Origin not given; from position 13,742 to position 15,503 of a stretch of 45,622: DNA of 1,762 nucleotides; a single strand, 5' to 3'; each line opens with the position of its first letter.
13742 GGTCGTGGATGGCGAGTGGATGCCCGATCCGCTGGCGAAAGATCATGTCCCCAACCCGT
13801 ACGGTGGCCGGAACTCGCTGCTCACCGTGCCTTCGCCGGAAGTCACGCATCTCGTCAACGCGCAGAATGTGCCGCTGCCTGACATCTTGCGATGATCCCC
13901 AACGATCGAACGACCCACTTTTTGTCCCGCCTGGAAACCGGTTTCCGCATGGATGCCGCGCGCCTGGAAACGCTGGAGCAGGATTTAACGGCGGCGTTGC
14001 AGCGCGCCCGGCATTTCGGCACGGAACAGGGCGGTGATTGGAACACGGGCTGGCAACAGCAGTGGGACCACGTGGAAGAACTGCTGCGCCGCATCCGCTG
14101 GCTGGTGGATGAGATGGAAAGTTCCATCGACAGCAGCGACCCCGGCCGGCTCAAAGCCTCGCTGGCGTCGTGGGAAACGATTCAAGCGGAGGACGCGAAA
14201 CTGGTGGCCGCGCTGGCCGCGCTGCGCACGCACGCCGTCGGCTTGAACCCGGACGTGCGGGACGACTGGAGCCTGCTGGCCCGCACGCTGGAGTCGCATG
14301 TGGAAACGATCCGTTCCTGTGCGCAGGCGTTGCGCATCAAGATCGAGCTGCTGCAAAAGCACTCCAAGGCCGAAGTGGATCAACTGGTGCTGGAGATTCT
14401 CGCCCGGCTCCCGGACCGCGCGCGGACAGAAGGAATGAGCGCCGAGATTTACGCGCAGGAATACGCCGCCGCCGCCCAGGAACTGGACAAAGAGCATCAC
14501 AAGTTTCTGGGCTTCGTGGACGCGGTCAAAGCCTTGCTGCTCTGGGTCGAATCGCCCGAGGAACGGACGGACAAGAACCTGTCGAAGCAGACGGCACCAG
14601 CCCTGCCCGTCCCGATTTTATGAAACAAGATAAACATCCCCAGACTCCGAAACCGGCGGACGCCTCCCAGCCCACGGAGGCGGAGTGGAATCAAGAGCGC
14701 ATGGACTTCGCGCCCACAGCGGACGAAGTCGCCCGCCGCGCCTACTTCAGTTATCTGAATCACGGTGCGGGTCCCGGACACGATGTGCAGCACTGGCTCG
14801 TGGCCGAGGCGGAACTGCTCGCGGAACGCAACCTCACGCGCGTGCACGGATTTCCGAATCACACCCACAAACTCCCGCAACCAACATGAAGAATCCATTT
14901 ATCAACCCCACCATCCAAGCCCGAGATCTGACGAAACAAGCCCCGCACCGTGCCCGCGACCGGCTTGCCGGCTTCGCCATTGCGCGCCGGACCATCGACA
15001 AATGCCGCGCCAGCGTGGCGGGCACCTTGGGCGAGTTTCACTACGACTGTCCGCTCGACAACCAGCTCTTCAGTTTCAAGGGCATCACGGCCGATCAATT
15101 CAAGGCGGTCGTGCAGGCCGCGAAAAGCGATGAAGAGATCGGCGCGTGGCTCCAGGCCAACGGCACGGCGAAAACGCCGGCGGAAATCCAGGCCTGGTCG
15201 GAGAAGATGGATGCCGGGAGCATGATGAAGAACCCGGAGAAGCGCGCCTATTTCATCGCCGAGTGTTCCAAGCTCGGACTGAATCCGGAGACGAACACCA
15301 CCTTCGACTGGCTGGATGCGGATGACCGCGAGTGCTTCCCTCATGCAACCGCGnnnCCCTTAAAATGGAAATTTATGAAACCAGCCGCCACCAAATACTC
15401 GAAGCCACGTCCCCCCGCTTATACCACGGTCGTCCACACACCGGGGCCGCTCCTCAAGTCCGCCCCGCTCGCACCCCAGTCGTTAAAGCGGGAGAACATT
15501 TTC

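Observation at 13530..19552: Candidate ~10-gene operon joining CBM48, DUF2934, DUF5069 and unknown small proteins to a KaiC-like ATPase, a sensor-less kinase and a receiver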

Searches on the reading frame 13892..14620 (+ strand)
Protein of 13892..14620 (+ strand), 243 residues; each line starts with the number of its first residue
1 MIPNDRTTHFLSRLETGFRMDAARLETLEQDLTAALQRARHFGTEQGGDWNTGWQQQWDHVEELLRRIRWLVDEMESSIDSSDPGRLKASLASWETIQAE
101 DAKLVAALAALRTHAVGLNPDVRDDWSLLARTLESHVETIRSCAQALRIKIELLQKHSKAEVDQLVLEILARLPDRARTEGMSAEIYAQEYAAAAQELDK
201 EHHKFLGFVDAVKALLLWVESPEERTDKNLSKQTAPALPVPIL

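Call 3: search_protein_families(library=pfam, proteins=[window:13892-14620:+], max_evalue=0.01)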
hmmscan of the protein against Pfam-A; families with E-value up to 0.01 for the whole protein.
window:13892-14620:+ (243 aa): 0 families

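Call 11: search_protein_families(library=ncbifam, proteins=[window:13892-14620:+], max_evalue=0.01)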
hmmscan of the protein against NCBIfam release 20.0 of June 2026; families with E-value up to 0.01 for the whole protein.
window:13892-14620:+ (243 aa): 0 families

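Call 43: search_protein_families(library=padloc, proteins=[window:13892-14620:+], max_evalue=0.001)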
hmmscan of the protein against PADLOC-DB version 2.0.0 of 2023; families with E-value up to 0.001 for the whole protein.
window:13892-14620:+ (243 aa): 0 families

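Call 48: find_homologous_proteins(query=window:13892-14620:+, max_evalue=0.001)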
Query window:13892-14620:+ (243 aa): 42 proteins with E <= 0.001 among 8000 candidates.
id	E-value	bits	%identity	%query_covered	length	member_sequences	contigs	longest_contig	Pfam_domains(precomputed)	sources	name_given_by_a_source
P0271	8.5e-154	528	100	100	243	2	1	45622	-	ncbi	-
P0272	1.2e-130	452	87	98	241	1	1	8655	-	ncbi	-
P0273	1.4e-129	449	86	99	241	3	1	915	-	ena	-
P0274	1.7e-123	429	82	98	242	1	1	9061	-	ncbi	-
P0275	1.3e-115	403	83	95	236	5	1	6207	-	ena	-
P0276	4.6e-108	378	75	97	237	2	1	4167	-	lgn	-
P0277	5.5e-90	319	62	98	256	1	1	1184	-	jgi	-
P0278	3.9e-89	316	65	97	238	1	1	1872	-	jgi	jgi:Rad3-related DNA helicase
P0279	2.3e-88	314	64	96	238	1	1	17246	-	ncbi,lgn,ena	-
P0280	5.4e-88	313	63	97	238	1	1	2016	-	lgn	-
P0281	2.6e-87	310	61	97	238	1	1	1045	-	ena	-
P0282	7.6e-87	309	63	96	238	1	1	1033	-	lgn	-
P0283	9.1e-87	309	65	94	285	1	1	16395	-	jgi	jgi:hypothetical protein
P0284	7.0e-83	296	62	95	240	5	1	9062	-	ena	-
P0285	1.1e-82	295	62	94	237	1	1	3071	-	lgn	-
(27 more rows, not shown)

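Call 49: find_encoding_contigs(protein=P0272, flank=10000, max_places=3)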
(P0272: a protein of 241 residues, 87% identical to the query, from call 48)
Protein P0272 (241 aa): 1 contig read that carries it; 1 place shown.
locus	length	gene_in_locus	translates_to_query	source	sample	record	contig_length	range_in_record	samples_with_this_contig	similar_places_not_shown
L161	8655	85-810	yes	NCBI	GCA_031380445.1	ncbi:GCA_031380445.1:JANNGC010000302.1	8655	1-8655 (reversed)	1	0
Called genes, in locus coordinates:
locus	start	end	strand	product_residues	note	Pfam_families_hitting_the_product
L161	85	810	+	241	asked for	-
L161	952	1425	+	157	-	PF16798:DUF5069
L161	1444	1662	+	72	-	-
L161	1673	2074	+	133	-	-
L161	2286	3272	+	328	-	PF00582:Usp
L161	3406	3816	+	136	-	PF08240:ADH_N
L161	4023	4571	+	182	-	PF00581:Rhodanese, PF11127:YgaP-like_TM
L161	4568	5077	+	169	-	PF04140:ICMT (faint), PF04191:PEMT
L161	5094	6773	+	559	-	PF01266:DAO (faint), PF07992:Pyr_redox_2, PF13450:NAD_binding_8 (faint), PF13738:Pyr_redox_3 (faint), PF00070:Pyr_redox, PF02852:Pyr_redox_dim, PF00581:Rhodanese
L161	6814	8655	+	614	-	?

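Call 50: find_encoding_contigs(protein=P0274, flank=10000, max_places=3)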
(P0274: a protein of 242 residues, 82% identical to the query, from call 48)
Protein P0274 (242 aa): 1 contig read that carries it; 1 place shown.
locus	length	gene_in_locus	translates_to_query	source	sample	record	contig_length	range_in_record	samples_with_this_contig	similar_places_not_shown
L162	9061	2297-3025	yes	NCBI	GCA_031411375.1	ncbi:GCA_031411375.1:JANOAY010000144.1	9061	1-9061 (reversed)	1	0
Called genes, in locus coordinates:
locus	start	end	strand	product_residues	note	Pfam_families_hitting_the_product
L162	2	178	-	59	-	?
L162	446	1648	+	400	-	PF00890:FAD_binding_2 (weak), PF01266:DAO, PF07992:Pyr_redox_2 (faint), PF13450:NAD_binding_8 (faint)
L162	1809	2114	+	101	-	PF05957:DUF883 (weak), PF19029:DUF883_C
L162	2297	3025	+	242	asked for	-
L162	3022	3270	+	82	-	PF11154:DUF2934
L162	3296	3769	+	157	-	PF16798:DUF5069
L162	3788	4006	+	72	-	-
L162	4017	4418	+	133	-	-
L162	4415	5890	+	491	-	PF07992:Pyr_redox_2, PF12831:FAD_oxidored, PF13738:Pyr_redox_3 (faint), PF00070:Pyr_redox, PF02852:Pyr_redox_dim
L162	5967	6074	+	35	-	-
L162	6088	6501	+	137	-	PF02566:OsmC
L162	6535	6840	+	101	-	-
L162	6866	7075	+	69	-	PF07311:Dodecin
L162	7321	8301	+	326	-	PF00582:Usp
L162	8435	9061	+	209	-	?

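Call 54: find_encoding_contigs(protein=P0279, flank=10000, max_places=2)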
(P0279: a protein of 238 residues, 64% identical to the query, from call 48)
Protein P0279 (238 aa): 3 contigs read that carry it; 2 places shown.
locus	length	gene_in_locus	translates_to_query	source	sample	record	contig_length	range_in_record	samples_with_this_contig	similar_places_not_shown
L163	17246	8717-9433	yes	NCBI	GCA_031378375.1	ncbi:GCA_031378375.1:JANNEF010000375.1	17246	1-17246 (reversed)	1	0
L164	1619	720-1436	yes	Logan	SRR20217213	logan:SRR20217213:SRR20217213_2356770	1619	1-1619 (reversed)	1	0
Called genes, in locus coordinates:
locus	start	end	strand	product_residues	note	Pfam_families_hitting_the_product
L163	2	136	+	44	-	?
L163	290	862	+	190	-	PF01590:GAF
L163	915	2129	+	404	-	PF01594:AI-2E_transport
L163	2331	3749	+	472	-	PF00753:Lactamase_B (weak), PF00581:Rhodanese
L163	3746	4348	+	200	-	PF04143:Sulf_transp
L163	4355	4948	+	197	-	PF20398:DUF6691 (weak), PF04143:Sulf_transp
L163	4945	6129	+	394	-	PF00174:Oxidored_molyb, PF03404:Mo-co_dimer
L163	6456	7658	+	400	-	PF01266:DAO, PF13450:NAD_binding_8 (weak)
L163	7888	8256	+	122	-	PF16561:AMPK1_CBM, PF22058:X25_BaPul_like (faint)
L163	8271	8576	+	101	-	PF05957:DUF883, PF19029:DUF883_C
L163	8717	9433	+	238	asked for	-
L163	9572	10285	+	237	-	PF05239:PRC (faint)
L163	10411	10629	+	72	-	-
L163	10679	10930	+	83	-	-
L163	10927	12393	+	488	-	PF00773:RNB, PF18614:RNase_II_C_S1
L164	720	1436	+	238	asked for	-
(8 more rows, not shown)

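Call 88: predict_structure(alignment_id=A2)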
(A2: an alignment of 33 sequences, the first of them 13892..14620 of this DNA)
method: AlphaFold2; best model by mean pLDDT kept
length: 243 residues; sequences in the alignment: 33
mean_pLDDT: 79.8   pTM: 0.74
mean pLDDT of the five models: 79.8, 74.3, 70.9, 69.9, 69.2
residues with pLDDT >= 90: 82; 70-90: 111; 50-70: 21; < 50: 29
segments of 3 or more residues with pLDDT < 50: 217-243
pLDDT, mean of each block of 10 residues (from residue 1): 64 87 87 90 75 87 93 92 91 93 92 83 88 89 91 91 89 75 78 79 71 55 42 42 44
secondary structure, 60 per line:
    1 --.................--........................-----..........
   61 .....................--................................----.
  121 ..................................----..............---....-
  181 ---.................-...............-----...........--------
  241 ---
elements in order: H3-19 H22-45 H51-81 H84-115 H120-154 H159-172 H176-179 H184-200 H202-216 H222-232

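Call 90: fold_search(model_id=the predicted structure, library=pdb)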
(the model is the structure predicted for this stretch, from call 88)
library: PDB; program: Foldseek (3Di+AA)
matches with E <= 10: 413; with E <= 0.001: 0
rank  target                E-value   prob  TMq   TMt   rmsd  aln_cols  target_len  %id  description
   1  4tql_B                1.2e-01  0.38  0.20  0.21  30.7       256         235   14  Computationally designed three helix bundle (released 2014-10-15)
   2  5fzt_A                3.8e-01  0.08  0.13  0.11  26.9       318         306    9  The crystal structure of R7R8 in complex with a DLC1 fragment. (released 2016-04-27)
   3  7udn_B                4.0e-01  0.13  0.16  0.16  23.1       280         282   15  Crystal structure of designed helical repeat protein RPB_PLP1_R6 in alternative conformation 2 (released 2023-03-22)
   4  8gl3                  4.6e-01  0.21  0.21  0.25  19.9       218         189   19  De novo design of monomeric helical bundles for pH-controlled membrane lysis (released 2023-09-06)
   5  8i4v_A                4.8e-01  0.10  0.15  0.13  41.8       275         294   13  Cryo-EM structure of 5-subunit Smc5/6 arm region (released 2024-06-26)
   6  8r5s_D                6.3e-01  0.30  0.27  0.28  15.9       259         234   15  t113 - De-novo designed soluble homotetramer (released 2024-11-27)
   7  8r5s_A                6.9e-01  0.28  0.24  0.25  17.0       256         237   16  t113 - De-novo designed soluble homotetramer (released 2024-11-27)
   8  6ixg_A                6.9e-01  0.10  0.15  0.16  31.6       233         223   14  Crystal structure of native apo SH3BP5 (P41) (released 2019-03-20)
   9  8r5s_G                7.3e-01  0.16  0.21  0.21  16.2       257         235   16  t113 - De-novo designed soluble homotetramer (released 2024-11-27)
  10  4uos                  7.6e-01  0.14  0.16  0.19  19.3       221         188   10  Thermodynamic hyperstability in parametrically designed helical bundles (released 2014-11-05)
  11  2v0o_B                7.6e-01  0.14  0.20  0.19  36.6       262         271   12  FCHO2 F-BAR domain (released 2007-06-26)
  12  2j69_A                7.6e-01  0.11  0.17  0.08  27.1       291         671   11  Bacterial dynamin-like protein BDLP (released 2006-12-04)
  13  9dh5                  8.0e-01  0.12  0.16  0.02  27.7       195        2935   17  State-1 of the motor domain from full-length human dynein-1 in 5mM AMPPNP with 5mM Mg2+ (released 2025-04-23)
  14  6ixv_D                8.0e-01  0.10  0.17  0.18  29.7       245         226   14  Crystal structure of SH3BP5-Rab11a (released 2019-03-20)
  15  3pdy_A                8.4e-01  0.47  0.27  0.32  22.4       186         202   19  Structure of the third and fourth spectrin repeats of the plakin domain of plectin (released 2011-02-02)
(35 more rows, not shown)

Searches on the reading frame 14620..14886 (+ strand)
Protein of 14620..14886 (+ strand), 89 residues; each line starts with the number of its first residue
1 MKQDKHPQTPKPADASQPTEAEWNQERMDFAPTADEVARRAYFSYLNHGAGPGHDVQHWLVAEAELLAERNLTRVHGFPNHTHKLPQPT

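Call 3: search_protein_families(library=pfam, proteins=[window:14620-14886:+], max_evalue=0.01)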
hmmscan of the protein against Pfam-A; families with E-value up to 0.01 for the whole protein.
window:14620-14886:+ (89 aa): 1 family
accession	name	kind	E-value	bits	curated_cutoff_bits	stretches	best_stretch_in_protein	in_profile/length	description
PF11154.13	DUF2934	-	2.8e-09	36.9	22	1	35-68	4-37/37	Protein of unknown function (DUF2934)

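Call 11: search_protein_families(library=ncbifam, proteins=[window:14620-14886:+], max_evalue=0.01)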
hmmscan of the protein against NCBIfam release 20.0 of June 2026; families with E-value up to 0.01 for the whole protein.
window:14620-14886:+ (89 aa): 0 families

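Call 43: search_protein_families(library=padloc, proteins=[window:14620-14886:+], max_evalue=0.001)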
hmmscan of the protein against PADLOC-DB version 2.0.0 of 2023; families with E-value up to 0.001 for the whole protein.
window:14620-14886:+ (89 aa): 0 families

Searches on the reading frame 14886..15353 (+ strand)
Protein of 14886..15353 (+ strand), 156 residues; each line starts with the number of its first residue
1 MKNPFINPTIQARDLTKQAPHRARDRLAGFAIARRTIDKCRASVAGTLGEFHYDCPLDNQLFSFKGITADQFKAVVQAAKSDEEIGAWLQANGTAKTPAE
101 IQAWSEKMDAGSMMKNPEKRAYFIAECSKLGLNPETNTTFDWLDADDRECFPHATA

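Call 3: search_protein_families(library=pfam, proteins=[window:14886-15353:+], max_evalue=0.01)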
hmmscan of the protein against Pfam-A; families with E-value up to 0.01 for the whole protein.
window:14886-15353:+ (156 aa): 1 family
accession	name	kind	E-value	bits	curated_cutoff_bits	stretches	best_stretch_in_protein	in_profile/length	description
PF16798.10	DUF5069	-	2e-34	119.1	27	1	18-148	2-132/133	Domain of unknown function (DUF5069)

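Call 11: search_protein_families(library=ncbifam, proteins=[window:14886-15353:+], max_evalue=0.01)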
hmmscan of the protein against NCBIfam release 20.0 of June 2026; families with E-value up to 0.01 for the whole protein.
window:14886-15353:+ (156 aa): 0 families

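Call 24: find_related_loci(query=window:14886-15353:+, collection=metagenome_contigs, flank=8000)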
Query window:14886-15353:+ (156 aa) in metagenome_contigs; peptide patterns used: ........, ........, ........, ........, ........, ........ (x = any residue, [..] = any of these).
302 stretches matched a pattern; 159 encode a relative of the query (tblastn E <= 1e-3); the best 80 are kept; 80 distinct loci.
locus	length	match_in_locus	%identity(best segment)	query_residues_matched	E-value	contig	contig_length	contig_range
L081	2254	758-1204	77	3-151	8e-81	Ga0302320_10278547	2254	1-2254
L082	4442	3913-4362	73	2-151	1e-77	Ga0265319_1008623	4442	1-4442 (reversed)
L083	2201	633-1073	76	5-151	8e-79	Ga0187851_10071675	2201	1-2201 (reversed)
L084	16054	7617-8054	74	6-151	2e-76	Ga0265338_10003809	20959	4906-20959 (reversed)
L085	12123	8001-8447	73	3-151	2e-76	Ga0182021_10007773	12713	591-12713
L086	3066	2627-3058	76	5-148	2e-76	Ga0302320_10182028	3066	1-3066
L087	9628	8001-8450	72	2-151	1e-75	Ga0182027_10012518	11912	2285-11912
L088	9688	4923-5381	71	3-156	4e-75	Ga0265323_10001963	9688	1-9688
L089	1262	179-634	72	5-156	1e-79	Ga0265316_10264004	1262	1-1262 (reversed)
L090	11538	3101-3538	71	1-151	3e-74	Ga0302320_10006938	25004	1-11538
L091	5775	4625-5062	71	1-151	3e-74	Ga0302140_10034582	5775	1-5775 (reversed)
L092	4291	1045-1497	70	1-151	7e-74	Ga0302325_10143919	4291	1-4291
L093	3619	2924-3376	72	1-156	1e-73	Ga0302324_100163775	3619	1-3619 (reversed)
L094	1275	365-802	72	6-151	3e-78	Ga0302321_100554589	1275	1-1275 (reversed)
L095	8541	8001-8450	71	2-151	2e-73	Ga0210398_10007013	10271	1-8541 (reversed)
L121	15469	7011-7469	66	3-155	2e-67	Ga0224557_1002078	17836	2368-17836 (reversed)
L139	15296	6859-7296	67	6-151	3e-66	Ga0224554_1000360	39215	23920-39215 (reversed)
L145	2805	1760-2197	66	6-151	2e-65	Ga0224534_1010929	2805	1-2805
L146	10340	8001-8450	66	6-155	5e-65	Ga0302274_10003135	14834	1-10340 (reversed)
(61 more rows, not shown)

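Call 43: search_protein_families(library=padloc, proteins=[window:14886-15353:+], max_evalue=0.001)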
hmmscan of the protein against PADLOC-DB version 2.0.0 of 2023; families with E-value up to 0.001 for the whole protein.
window:14886-15353:+ (156 aa): 0 families

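Call 44: search_protein_families(library=pfam, proteins=[L145:672-1190:+, L146:9134-9685:+, L139:3786-4514:+, L121:8272-8583:+], max_evalue=0.001)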
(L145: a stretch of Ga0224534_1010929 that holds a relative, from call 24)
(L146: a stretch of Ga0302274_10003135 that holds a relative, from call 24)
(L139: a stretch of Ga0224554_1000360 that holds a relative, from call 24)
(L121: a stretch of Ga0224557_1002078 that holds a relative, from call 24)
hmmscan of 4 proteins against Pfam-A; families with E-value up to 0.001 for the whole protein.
L145:672-1190:+ (173 aa): 1 family
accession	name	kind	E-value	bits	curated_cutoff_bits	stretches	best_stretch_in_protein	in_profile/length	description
PF00210.30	Ferritin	-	8.7e-24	84.5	24.5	1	31-170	2-137/142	Ferritin-like domain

L146:9134-9685:+ (184 aa): 1 family
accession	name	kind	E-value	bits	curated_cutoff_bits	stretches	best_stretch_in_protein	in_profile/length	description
PF00027.35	cNMP_binding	-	4.5e-16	59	27.5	1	59-146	2-89/89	Cyclic nucleotide-binding domain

L139:3786-4514:+ (243 aa): 2 families
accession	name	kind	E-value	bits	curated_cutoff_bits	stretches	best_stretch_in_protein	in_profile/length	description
PF05239.21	PRC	-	9.9e-11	41.9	21.2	1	164-221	21-77/78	PRC-barrel domain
PF16586.11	DUF5060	-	0.00015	22.4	27.2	0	18-45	36-63/70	Domain of unknown function (DUF5060)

L121:8272-8583:+ (104 aa): 1 family
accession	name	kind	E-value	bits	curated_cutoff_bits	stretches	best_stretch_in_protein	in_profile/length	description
PF20223.3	DUF6582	-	1.1e-12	48.6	27.3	1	40-96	23-82/83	Family of unknown function (DUF6582)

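Call 61: search_solved_structures(query=window:14886-15353:+, max_evalue=1)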
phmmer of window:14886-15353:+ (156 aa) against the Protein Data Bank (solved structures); distinct sequences matched with E-value up to 1: 1.
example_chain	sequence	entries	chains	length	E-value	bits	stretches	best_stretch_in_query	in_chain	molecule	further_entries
3omd_A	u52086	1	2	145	1e-23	87.3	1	11-134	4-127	Uncharacterized protein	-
